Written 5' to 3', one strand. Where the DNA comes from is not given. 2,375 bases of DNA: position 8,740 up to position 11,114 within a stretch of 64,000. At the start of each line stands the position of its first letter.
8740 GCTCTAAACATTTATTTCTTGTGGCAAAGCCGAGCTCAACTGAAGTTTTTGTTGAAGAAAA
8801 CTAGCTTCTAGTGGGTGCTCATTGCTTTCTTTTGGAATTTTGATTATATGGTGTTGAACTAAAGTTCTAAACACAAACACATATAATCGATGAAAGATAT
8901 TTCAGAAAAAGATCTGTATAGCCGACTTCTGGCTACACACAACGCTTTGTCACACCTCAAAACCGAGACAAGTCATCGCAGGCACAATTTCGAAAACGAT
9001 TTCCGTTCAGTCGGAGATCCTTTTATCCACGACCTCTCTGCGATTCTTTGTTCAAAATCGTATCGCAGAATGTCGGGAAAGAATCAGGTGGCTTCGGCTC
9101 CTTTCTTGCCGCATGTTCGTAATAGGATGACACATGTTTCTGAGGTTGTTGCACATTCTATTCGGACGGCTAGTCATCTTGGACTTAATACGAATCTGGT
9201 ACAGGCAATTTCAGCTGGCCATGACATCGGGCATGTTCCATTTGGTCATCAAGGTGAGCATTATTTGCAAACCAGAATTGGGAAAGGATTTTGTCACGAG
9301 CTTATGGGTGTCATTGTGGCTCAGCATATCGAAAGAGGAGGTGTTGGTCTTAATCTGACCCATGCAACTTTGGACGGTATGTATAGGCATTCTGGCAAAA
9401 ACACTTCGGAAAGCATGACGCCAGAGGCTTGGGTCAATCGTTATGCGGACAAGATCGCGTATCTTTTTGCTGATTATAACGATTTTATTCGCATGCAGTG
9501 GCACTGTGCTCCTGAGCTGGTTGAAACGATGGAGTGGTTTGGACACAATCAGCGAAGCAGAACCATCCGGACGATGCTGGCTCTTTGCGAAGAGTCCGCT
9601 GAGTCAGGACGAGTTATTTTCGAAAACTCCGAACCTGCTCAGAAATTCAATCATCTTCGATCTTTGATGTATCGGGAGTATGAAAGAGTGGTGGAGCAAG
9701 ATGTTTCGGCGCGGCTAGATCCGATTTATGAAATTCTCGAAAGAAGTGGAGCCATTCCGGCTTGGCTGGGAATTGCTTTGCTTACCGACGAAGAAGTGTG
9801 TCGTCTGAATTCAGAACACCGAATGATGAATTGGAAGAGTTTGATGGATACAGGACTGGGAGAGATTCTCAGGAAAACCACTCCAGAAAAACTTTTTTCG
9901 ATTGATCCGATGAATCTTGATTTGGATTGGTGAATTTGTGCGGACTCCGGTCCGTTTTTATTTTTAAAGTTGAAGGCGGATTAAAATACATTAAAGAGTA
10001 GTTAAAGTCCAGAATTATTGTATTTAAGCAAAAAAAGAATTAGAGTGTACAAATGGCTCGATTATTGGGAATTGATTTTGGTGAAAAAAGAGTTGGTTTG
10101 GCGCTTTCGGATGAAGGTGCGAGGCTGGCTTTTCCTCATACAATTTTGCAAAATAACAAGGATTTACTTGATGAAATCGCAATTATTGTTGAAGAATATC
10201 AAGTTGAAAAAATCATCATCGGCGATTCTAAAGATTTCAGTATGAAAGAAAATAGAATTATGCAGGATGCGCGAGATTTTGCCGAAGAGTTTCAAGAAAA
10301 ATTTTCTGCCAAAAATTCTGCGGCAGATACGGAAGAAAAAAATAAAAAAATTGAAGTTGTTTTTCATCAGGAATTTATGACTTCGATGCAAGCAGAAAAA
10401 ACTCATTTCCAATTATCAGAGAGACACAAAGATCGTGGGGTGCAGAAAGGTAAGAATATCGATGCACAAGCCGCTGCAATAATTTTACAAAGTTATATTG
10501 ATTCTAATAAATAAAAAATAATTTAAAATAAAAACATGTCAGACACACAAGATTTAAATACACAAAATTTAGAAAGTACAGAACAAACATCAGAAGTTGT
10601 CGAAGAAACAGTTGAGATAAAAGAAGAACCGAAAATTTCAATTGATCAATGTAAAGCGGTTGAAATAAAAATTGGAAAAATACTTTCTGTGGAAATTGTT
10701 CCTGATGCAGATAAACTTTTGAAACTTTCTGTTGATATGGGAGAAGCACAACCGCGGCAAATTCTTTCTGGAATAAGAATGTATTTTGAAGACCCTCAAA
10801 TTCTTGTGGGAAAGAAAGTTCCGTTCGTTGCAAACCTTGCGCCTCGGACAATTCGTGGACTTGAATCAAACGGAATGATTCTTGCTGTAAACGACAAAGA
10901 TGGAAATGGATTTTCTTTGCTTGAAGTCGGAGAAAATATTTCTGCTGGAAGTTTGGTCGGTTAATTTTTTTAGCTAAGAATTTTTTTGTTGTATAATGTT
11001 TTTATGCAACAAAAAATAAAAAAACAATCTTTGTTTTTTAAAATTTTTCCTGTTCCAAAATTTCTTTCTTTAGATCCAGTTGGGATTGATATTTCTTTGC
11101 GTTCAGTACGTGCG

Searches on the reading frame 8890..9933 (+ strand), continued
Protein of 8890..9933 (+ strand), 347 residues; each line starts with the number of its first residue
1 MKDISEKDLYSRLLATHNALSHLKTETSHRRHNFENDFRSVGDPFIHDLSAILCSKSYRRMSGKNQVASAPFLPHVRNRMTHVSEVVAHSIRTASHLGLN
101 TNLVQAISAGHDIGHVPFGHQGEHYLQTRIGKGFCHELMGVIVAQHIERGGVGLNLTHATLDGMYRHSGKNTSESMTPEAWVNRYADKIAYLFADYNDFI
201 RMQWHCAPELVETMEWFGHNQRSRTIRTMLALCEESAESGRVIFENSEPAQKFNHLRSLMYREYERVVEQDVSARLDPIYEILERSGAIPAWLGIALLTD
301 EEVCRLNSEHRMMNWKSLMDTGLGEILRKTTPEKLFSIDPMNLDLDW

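Call 73: predict_structure(alignment_id=A1)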
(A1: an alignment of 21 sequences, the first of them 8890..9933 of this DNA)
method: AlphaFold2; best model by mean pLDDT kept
length: 347 residues; sequences in the alignment: 21
mean_pLDDT: 92.3   pTM: 0.92
mean pLDDT of the five models: 92.3, 92.1, 91.8, 91.4, 91.0
residues with pLDDT >= 90: 274; 70-90: 66; 50-70: 7; < 50: 0
segments of 3 or more residues with pLDDT < 50: none
pLDDT, mean of each block of 10 residues (from residue 1): 93 96 96 80 93 95 83 79 96 98 98 93 94 92 93 93 90 92 96 91 92 95 95 98 97 96 87 93 95 96 85 86 94 93 88
secondary structure, 60 per line:
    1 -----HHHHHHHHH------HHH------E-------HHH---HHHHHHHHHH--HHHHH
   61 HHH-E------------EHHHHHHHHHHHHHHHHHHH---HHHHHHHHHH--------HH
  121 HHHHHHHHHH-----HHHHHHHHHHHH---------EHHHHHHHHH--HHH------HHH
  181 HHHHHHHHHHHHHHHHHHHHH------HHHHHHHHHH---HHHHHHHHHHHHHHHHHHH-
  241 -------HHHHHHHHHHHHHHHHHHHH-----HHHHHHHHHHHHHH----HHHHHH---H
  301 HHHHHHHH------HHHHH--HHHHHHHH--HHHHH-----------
elements in order: H6-14 H44-53 H56-63 H79-97 H101-110 H119-130 H136-147 H158-166 H178-201 H208-217 H221-239 H248-267 H273-286 H291-296 H300-308 H315-319 H322-329 H332-336

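Call 75: fold_search(model_id=the predicted structure, library=pdb)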
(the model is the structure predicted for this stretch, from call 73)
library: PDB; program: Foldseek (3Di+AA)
matches with E <= 10: 497; with E <= 0.001: 75
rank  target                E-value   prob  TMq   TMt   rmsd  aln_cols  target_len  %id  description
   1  2dqb_C                7.4e-11  1.00  0.64  0.61   9.2       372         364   24  Crystal structure of dNTP triphosphohydrolase from Thermus thermophilus HB8, which is homologous to dGTP triphosphohyd (released 2007-01-23)
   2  2dqb_A                7.4e-11  1.00  0.62  0.60   9.5       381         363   25  Crystal structure of dNTP triphosphohydrolase from Thermus thermophilus HB8, which is homologous to dGTP triphosphohyd (released 2007-01-23)
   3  2dqb_E                8.5e-11  1.00  0.69  0.67   8.4       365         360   24  Crystal structure of dNTP triphosphohydrolase from Thermus thermophilus HB8, which is homologous to dGTP triphosphohyd (released 2007-01-23)
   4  2dqb_F                1.5e-10  1.00  0.64  0.62   9.2       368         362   24  Crystal structure of dNTP triphosphohydrolase from Thermus thermophilus HB8, which is homologous to dGTP triphosphohyd (released 2007-01-23)
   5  2dqb_B                1.9e-10  1.00  0.68  0.68   6.3       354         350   26  Crystal structure of dNTP triphosphohydrolase from Thermus thermophilus HB8, which is homologous to dGTP triphosphohyd (released 2007-01-23)
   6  2dqb_D                3.3e-10  1.00  0.67  0.64   8.4       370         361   25  Crystal structure of dNTP triphosphohydrolase from Thermus thermophilus HB8, which is homologous to dGTP triphosphohyd (released 2007-01-23)
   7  9p8t_A                5.1e-08  1.00  0.56  0.43  10.9       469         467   15  Structure of CloA co-expressed with CloB (released 2025-07-30)
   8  7tu3_B                6.7e-08  1.00  0.56  0.46  10.3       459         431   16  Structure of the L. blandensis dGTPase del55-58 mutant (released 2022-06-01)
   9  7lwz_D                9.6e-08  1.00  0.46  0.42  11.4       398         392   18  Apo Structure of Vibrio cholerae dGTPase protein VC1979 (released 2021-03-10)
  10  9p8v_B                1.3e-07  1.00  0.53  0.41  12.0       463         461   15  Structure of CloA in complex with dGTP and dTTP (released 2025-07-30)
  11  7tu3_C                1.6e-07  1.00  0.53  0.44  10.1       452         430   16  Structure of the L. blandensis dGTPase del55-58 mutant (released 2022-06-01)
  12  9p8u_A                1.7e-07  1.00  0.54  0.41  10.9       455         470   14  Structure of CloA in complex with dGTP and p3diT (released 2025-07-30)
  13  7tu0_B                1.9e-07  1.00  0.55  0.46  10.3       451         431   16  Structure of the L. blandensis dGTPase bound to Mn (released 2022-06-01)
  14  7tu2_A                2.1e-07  1.00  0.55  0.45   9.8       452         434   17  Structure of the L. blandensis dGTPase R37A mutant bound to Mn (released 2022-06-01)
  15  7tu5_A                2.3e-07  1.00  0.52  0.43  10.4       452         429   17  Structure of the L. blandensis dGTPase in the apo form (released 2022-06-01)
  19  9p8w                  2.6e-07  1.00  0.45  0.35  14.5       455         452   16  Anti-phage dGTPase from Shewanella putrefaciens CN-32 (released 2025-07-30)
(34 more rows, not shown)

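Call 79: list_cluster_members(proteins=[P0001, P0121, P0241])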
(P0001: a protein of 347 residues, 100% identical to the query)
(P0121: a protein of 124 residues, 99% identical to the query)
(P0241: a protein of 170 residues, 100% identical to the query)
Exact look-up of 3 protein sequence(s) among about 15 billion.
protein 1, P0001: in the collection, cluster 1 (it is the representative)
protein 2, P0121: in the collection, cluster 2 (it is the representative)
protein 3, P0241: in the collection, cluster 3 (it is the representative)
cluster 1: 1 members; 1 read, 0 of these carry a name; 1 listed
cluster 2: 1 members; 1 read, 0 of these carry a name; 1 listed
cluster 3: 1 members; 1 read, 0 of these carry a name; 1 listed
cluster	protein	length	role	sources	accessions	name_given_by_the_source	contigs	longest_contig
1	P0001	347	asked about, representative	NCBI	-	-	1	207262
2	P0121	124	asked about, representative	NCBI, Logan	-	-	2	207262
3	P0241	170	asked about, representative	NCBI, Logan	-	-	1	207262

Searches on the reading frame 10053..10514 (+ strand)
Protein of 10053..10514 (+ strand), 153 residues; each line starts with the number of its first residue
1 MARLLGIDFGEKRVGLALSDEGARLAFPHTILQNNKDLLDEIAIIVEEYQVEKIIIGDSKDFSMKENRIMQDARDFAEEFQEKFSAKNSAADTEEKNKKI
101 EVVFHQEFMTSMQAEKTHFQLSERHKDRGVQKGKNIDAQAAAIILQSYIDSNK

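Call 4: search_protein_families(library=pfam, proteins=[window:10053-10514:+], max_evalue=0.01)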
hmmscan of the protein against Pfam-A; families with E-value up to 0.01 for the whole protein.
window:10053-10514:+ (153 aa): 2 families
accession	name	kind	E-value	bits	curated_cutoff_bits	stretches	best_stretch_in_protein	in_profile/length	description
PF03652.20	RuvX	-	1.3e-27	97.2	29.2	1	3-150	2-133/134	Holliday junction resolvase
PF06342.18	DUF1057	-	0.0031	17.1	21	1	46-123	208-283/297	Alpha/beta hydrolase of unknown function (DUF1057)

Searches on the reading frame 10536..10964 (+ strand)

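Call 4: search_protein_families(library=pfam, proteins=[window:10536-10964:+], max_evalue=0.01)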
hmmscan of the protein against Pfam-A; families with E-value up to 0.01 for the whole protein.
window:10536-10964:+ (142 aa): 1 family
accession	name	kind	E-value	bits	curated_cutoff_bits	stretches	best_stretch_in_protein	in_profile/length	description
PF01588.26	tRNA_bind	-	2.1e-25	89.1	27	1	44-139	1-95/96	Putative tRNA binding domain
